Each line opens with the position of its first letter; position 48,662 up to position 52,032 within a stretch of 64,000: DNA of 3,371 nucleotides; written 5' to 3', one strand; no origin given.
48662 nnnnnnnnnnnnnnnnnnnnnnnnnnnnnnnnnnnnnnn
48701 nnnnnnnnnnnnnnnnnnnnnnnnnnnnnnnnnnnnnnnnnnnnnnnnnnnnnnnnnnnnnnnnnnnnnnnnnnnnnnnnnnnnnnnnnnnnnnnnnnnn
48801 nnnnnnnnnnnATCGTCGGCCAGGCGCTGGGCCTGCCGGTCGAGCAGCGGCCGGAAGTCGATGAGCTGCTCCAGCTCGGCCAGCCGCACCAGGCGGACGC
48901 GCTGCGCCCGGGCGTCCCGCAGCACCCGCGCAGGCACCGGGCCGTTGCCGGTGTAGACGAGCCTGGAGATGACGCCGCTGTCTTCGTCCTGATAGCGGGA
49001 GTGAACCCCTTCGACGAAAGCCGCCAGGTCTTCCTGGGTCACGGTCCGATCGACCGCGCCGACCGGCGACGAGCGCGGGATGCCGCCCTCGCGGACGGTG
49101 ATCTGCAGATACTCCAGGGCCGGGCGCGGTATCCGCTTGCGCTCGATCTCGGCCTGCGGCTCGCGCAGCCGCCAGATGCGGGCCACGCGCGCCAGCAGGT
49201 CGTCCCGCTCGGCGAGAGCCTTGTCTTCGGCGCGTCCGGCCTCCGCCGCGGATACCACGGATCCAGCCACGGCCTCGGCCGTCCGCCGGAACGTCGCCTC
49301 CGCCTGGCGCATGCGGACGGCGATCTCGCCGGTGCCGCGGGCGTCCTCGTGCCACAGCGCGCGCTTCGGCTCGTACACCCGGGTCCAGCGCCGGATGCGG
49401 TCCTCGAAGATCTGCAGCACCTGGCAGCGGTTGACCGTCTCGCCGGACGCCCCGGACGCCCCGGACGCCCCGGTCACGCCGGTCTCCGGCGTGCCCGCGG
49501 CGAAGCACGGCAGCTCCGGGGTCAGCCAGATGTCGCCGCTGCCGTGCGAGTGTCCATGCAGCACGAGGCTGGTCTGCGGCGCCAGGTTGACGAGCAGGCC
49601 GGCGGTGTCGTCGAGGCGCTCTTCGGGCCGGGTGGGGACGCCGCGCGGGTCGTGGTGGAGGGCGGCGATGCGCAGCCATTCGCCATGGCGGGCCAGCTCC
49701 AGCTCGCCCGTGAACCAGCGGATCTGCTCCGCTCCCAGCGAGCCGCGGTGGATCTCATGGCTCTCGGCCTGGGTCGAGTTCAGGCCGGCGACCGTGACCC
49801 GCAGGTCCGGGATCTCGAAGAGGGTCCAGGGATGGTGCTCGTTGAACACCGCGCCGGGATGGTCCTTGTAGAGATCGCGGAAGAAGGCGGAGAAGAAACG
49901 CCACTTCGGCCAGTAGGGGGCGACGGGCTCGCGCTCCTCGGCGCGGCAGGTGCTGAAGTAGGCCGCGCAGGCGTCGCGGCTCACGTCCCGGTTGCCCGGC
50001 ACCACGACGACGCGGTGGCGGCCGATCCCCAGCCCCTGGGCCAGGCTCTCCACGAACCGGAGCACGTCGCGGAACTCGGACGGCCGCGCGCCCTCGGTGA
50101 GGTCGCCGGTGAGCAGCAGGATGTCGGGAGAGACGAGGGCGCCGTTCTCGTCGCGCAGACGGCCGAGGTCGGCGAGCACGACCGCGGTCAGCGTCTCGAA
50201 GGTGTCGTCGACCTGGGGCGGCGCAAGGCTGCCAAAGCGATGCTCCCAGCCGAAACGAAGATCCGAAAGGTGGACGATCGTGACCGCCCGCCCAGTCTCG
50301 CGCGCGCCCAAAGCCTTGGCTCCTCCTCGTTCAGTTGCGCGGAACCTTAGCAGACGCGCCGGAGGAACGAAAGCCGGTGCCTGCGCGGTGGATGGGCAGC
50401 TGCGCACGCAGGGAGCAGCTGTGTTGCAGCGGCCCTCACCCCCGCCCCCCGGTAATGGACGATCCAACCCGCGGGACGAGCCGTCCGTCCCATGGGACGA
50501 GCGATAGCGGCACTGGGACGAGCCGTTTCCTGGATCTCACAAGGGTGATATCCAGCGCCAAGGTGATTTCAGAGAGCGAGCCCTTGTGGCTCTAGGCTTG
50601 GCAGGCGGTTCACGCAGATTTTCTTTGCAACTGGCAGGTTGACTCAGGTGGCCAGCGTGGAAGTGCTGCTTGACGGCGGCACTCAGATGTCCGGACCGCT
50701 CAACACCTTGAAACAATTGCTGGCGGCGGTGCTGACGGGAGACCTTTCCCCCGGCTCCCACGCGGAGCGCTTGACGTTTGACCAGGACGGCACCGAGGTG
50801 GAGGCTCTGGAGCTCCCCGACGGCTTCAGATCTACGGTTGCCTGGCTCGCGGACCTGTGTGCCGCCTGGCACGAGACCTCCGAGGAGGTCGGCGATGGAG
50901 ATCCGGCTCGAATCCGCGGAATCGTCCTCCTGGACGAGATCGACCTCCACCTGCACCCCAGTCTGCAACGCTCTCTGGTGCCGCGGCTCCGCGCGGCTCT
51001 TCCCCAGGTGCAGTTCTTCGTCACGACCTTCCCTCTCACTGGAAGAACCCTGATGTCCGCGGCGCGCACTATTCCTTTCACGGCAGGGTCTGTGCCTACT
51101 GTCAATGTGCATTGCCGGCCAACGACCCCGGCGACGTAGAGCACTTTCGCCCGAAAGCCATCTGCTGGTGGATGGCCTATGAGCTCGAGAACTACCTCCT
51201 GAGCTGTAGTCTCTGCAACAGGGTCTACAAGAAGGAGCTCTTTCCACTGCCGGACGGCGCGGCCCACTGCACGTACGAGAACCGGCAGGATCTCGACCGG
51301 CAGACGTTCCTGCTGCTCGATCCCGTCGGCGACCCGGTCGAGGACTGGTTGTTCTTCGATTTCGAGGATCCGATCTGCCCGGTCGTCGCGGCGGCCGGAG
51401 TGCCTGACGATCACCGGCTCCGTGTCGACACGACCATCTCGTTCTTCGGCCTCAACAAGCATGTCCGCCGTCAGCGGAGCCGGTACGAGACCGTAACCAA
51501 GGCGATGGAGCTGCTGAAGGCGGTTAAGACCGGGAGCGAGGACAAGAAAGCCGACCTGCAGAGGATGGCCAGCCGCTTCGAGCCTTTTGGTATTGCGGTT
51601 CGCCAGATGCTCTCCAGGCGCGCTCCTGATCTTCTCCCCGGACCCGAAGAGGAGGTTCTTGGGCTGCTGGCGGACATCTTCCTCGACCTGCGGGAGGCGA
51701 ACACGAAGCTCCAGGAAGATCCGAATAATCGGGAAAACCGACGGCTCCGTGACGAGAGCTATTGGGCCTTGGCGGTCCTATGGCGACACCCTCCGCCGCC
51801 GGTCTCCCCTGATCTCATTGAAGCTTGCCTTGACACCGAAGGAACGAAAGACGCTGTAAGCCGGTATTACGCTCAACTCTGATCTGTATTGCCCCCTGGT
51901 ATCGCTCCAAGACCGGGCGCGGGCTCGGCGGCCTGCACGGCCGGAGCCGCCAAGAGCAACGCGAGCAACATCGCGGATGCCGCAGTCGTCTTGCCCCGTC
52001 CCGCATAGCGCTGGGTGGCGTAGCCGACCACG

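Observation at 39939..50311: Tandem paralogous giant STAND genes with the order phosphoesterase, Mrr-like, NACHT, pentapeptide, 2x7 WD40: candidate uncharacterised conflict/defence system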

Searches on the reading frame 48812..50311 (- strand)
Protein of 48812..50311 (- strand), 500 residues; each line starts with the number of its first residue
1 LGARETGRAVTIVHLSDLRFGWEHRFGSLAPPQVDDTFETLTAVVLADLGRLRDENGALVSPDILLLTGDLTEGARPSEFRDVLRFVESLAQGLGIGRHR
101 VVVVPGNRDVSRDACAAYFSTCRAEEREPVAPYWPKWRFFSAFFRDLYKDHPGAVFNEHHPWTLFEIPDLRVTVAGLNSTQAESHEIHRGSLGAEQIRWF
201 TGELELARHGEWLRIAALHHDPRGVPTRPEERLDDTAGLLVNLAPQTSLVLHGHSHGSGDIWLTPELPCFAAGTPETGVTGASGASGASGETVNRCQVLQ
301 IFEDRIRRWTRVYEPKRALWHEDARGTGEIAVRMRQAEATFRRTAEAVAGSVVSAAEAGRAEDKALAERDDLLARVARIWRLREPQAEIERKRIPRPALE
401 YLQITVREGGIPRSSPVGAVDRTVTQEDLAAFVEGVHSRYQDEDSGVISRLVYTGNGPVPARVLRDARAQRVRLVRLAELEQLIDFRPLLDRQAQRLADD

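Call 73: predict_structure(alignment_id=A2)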
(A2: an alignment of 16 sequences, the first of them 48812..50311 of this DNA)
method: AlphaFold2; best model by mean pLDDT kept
length: 500 residues; sequences in the alignment: 16
mean_pLDDT: 81.9   pTM: 0.67
mean pLDDT of the five models: 81.9, 81.1, 80.7, 79.2, 78.8
residues with pLDDT >= 90: 254; 70-90: 145; 50-70: 52; < 50: 49
segments of 3 or more residues with pLDDT < 50: 1-4, 32-36, 276-289, 344-368
pLDDT, mean of each block of 10 residues (from residue 1): 63 92 63 53 86 89 95 91 93 93 94 93 95 92 92 85 95 97 78 94 94 96 72 88 95 72 89 57 38 82 93 73 79 90 50 32 41 89 86 80 89 92 93 92 89 89 94 90 59 78
secondary structure, 60 per line:
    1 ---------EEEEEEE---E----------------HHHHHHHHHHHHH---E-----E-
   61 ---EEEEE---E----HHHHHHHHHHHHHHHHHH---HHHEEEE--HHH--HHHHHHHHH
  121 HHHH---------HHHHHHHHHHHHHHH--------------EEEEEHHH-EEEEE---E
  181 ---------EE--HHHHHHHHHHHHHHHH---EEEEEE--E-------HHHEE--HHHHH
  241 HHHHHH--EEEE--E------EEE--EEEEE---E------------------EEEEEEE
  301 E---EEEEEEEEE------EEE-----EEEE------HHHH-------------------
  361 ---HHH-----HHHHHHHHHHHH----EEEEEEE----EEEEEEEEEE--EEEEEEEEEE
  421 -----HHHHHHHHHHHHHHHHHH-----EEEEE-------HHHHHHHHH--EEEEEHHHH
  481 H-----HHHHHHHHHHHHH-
elements in order: E10-16 H37-49 E64-68 H77-94 E101-104 H112-124 H134-148 E163-167 E172-176 H194-209 E213-218 H236-246 E249-252 E262-264 E267-271 E294-301 E305-313 E320-322 E328-331 H338-341 H372-383 E388-394 E399-408 E411-420 H426-443 E449-453 H461-469 E472-476 H477-481 H487-499

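Call 75: fold_search(model_id=the predicted structure, library=pdb)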
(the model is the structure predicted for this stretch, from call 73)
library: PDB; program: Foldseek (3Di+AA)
matches with E <= 10: 1022; with E <= 0.001: 23
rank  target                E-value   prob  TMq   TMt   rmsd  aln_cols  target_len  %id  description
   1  9a6c_B                7.2e-14  1.00  0.48  0.49   5.5       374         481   16  Integrative model of YYDD-YYDB by crosslinking MS and deep learning (released 2024-09-18)
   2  3ib7                  5.2e-13  1.00  0.40  0.64   5.6       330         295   21  Crystal structure of full length Rv0805 (released 2009-09-29)
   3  2hy1                  1.4e-12  1.00  0.37  0.77   4.0       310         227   19  Crystal structure of Rv0805 (released 2006-12-26)
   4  2hyp                  1.8e-12  1.00  0.37  0.76   4.2       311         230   20  Crystal structure of Rv0805 D66A mutant (released 2006-12-26)
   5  2hyo                  2.7e-12  1.00  0.38  0.78   3.9       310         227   19  Crystal structure of Rv0805 N97A mutant (released 2006-12-26)
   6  3d03_A                3.9e-11  1.00  0.37  0.63   8.3       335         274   14  1.9A structure of Glycerophoshphodiesterase (GpdQ) from Enterobacter aerogenes (released 2008-10-14)
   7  2xmo_B                8.9e-11  1.00  0.39  0.47   6.8       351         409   16  The crystal structure of Lmo2642 (released 2011-02-23)
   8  2zo9_B                1.1e-10  1.00  0.37  0.64   6.8       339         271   14  Malonate-bound structure of the glycerophosphodiesterase from Enterobacter aerogenes (GpdQ) and characterization of th (released 2008-10-07)
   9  2xmo_A                5.5e-10  1.00  0.40  0.48   6.3       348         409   15  The crystal structure of Lmo2642 (released 2011-02-23)
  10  9k2e_B                5.8e-10  1.00  0.39  0.47   6.8       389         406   12  Crystal structure of mSMPDL3B-dimer (released 2025-10-22)
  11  5fic_A                2.0e-08  1.00  0.39  0.37   7.8       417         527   13  Open form of murine Acid Sphingomyelinase in presence of lipid (released 2016-07-06)
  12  2nxf                  8.3e-08  1.00  0.37  0.54   7.7       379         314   12  Crystal Structure of a dimetal phosphatase from Danio rerio LOC 393393 (released 2006-12-12)
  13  1war                  1.1e-07  1.00  0.34  0.51  10.1       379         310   16  Recombinant Human Purple Acid Phosphatase expressed in Pichia Pastoris (released 2005-07-06)
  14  1qhw_A                1.2e-07  1.00  0.36  0.55   9.3       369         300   13  PURPLE ACID PHOSPHATASE FROM RAT BONE (released 1999-09-15)
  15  5uq6                  1.5e-07  1.00  0.33  0.50   9.6       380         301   15  PIG PURPLE ACID PHOSPHATASE COMPLEXED WITH PHOSPHATE IN TWO COORDINATION MODES ALONG WITH A BRIDGING HYDROXIDE ION (released 2017-05-24)
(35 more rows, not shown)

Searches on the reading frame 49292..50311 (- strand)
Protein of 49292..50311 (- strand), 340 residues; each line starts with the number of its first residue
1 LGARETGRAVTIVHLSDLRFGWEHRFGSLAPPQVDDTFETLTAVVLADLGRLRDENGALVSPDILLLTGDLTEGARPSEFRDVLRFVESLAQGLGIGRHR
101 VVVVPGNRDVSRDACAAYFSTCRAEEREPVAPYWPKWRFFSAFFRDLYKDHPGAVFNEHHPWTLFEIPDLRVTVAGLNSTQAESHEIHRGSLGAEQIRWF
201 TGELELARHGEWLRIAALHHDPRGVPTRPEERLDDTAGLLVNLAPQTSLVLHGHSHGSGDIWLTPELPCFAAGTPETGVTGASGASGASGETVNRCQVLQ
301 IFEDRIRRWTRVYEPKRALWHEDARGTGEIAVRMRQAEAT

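Call 39: search_solved_structures(query=window:49292-50311:-, max_evalue=1, show_alignments=2)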
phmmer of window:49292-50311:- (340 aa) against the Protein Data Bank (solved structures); distinct sequences matched with E-value up to 1: 6.
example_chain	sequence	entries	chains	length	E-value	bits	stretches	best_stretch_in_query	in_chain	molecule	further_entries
2hy1_A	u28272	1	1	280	4.3e-05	26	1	49-109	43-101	Rv0805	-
3ib7_A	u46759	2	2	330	7.9e-05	25.1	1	49-109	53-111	Icc protein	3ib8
2hyp_A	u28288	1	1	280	0.0001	24.7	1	49-109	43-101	Hypothetical protein RV0805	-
2hyo_A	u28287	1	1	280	0.00015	24.2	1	49-96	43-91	Rv0805N97A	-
3crc_A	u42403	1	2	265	0.47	12.7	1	22-87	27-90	Protein mazG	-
3cra_A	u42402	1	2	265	0.48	12.7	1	22-87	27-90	Protein mazG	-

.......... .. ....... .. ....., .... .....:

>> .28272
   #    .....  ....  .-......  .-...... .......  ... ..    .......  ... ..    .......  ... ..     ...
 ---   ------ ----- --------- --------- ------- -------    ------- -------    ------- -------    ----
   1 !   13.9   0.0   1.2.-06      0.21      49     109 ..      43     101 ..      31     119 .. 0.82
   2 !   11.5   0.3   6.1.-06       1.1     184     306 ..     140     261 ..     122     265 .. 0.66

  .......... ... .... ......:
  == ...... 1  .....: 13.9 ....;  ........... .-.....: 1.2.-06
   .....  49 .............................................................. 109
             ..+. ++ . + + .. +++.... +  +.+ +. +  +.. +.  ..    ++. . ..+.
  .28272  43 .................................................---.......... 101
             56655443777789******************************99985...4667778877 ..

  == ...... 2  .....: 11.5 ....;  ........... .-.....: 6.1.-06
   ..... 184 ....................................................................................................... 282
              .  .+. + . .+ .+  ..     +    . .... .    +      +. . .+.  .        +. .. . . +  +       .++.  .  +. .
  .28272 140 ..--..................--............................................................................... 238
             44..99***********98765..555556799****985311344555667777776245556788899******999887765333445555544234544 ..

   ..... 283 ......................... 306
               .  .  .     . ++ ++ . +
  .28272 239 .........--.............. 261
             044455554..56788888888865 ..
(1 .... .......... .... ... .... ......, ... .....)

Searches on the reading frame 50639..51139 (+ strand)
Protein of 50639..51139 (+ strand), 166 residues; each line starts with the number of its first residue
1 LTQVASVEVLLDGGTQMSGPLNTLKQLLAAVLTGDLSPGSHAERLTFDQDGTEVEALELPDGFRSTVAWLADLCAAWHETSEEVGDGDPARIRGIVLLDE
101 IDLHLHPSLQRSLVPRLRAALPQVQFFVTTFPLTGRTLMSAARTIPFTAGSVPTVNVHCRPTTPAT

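Call 26: search_protein_families(library=padloc, proteins=[window:50639-51139:+], max_evalue=0.1)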
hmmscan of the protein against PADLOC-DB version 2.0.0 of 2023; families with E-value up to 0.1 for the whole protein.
window:50639-51139:+ (166 aa): 62 families (the best 25 are shown)
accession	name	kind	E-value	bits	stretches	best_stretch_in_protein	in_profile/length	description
PDLC00295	PtuA1|PtuA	-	9.3e-24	82.3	1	36-131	236-329/451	AAA ATPase domain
PDLC00278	PtuA1|PtuA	-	2.6e-21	74.4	1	47-131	241-326/436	AAA ATPase domain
PDLC00271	PtuA1|PtuA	-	5.3e-21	73.7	1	23-130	209-316/421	AAA ATPase domain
PDLC00301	PtuA1|PtuA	-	7.4e-21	72.6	1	44-140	235-330/429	AAA ATPase domain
PDLC00267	PtuA1|PtuA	-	1.3e-19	68.6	1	55-130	250-323/438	AAA ATPase domain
PDLC00292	PtuA1|PtuA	-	1.8e-19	67.6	1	22-138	473-585/726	AAA ATPase domain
PDLC00304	PtuA1|PtuA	-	4.1e-19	67.1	1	53-131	251-327/444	AAA ATPase domain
PDLC00277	PtuA1|PtuA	-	4.1e-19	67.1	1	50-130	242-322/423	AAA ATPase domain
PDLC00275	PtuA1|PtuA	-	4.3e-19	67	1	45-130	159-245/348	AAA ATPase domain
PDLC02913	ATPase_I-A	-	5.6e-19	66.6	1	43-130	316-401/508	-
PDLC00310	PtuA1|PtuA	-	1.2e-17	62.2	1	45-130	242-328/443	AAA ATPase domain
PDLC00269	PtuA1|PtuA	-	2.8e-17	61.1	1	43-130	240-334/446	AAA ATPase domain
PDLC00299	PtuA1|PtuA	-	3.5e-17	60.6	1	39-130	326-415/535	AAA ATPase domain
PDLC00287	PtuA1|PtuA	-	9.7e-17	58.9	1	58-131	407-478/584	AAA ATPase domain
PDLC00268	PtuA1|PtuA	-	1.4e-16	59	1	43-130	222-305/411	AAA ATPase domain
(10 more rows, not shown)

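Call 27: search_protein_families(library=ncbifam, proteins=[window:50639-51139:+], max_evalue=0.1)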
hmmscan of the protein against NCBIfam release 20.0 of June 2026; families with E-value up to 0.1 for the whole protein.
window:50639-51139:+ (166 aa): 1 family
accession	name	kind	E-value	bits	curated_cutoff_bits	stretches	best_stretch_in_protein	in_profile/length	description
NF041760.1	PtuA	equivalog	2.5e-18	66.3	500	1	40-130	326-414/524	retron Ec78 anti-phage system effector ATPase PtuA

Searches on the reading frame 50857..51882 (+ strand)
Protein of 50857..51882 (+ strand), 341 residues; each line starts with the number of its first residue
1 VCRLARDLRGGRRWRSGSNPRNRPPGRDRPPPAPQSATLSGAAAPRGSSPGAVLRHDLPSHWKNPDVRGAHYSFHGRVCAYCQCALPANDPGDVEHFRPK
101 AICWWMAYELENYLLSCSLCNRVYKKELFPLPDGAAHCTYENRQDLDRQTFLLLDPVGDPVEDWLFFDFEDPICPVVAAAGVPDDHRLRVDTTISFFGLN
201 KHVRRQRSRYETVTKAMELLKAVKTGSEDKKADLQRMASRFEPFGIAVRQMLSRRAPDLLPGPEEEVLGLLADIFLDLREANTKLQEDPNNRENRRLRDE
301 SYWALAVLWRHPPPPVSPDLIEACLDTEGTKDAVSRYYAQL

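Call 14: search_protein_families(library=pfam, proteins=[window:50857-51882:+], max_evalue=0.001)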
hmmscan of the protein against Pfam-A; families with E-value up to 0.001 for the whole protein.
window:50857-51882:+ (341 aa): 0 families

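Call 26: search_protein_families(library=padloc, proteins=[window:50857-51882:+], max_evalue=0.1)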
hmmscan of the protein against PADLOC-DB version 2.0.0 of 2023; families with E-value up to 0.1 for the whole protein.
window:50857-51882:+ (341 aa): 51 families (the best 25 are shown)
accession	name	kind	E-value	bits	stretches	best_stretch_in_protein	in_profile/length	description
PDLC00339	PtuB1|PtuB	-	1.5e-27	95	1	61-238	49-228/261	Unknown function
PDLC00292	PtuA1|PtuA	-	9.7e-23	78.4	1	74-257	56-246/726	AAA ATPase domain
PDLC00330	PtuB1|PtuB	-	3.5e-21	74.3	1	77-256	54-245/271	Unknown function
PDLC00343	PtuB1|PtuB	-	2.5e-20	71.3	1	78-245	65-246/283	Unknown function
PDLC00333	PtuB1|PtuB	-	2.6e-19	67.8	1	60-233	44-223/272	Unknown function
PDLC00319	PtuB1|PtuB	-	1.1e-18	65.8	1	62-228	54-242/310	Unknown function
PDLC00318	PtuB1|PtuB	-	1.3e-17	62.3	1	104-248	117-263/299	Unknown function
PDLC00328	PtuB1|PtuB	-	1.4e-17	62.2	2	61-127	45-120/295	Unknown function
PDLC00337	PtuB1|PtuB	-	2.7e-17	61.4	1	56-236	36-188/216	Unknown function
PDLC00288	PtuA1|PtuA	-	3.6e-15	53.6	1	67-254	55-241/733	AAA ATPase domain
PDLC00329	PtuB1|PtuB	-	4.1e-13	47.4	2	62-123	49-119/331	Unknown function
PDLC00316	PtuB1|PtuB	-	2.1e-12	45.2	1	79-235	67-237/301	Unknown function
PDLC00317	PtuB1|PtuB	-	2.3e-12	45.3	1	77-255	60-213/244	Unknown function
PDLC00348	PtuB1|PtuB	-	3.7e-12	44.2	2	57-123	35-99/198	Unknown function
PDLC00324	PtuB1|PtuB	-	4e-11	41.1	1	66-254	32-205/209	Unknown function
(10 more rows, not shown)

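Call 27: search_protein_families(library=ncbifam, proteins=[window:50857-51882:+], max_evalue=0.1)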
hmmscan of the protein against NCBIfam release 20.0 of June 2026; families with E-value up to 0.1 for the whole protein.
window:50857-51882:+ (341 aa): 2 families
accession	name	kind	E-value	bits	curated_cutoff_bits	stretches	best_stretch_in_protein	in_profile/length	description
NF041761.1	PtuB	equivalog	2.5e-12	47.1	150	1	66-238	35-200/218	retron Ec78 anti-phage system effector HNH endonuclease PtuB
TIGR02646.1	TIGR02646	subfamily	1.4e-06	28.5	52.15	1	75-202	23-138/144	retron system putative HNH endonuclease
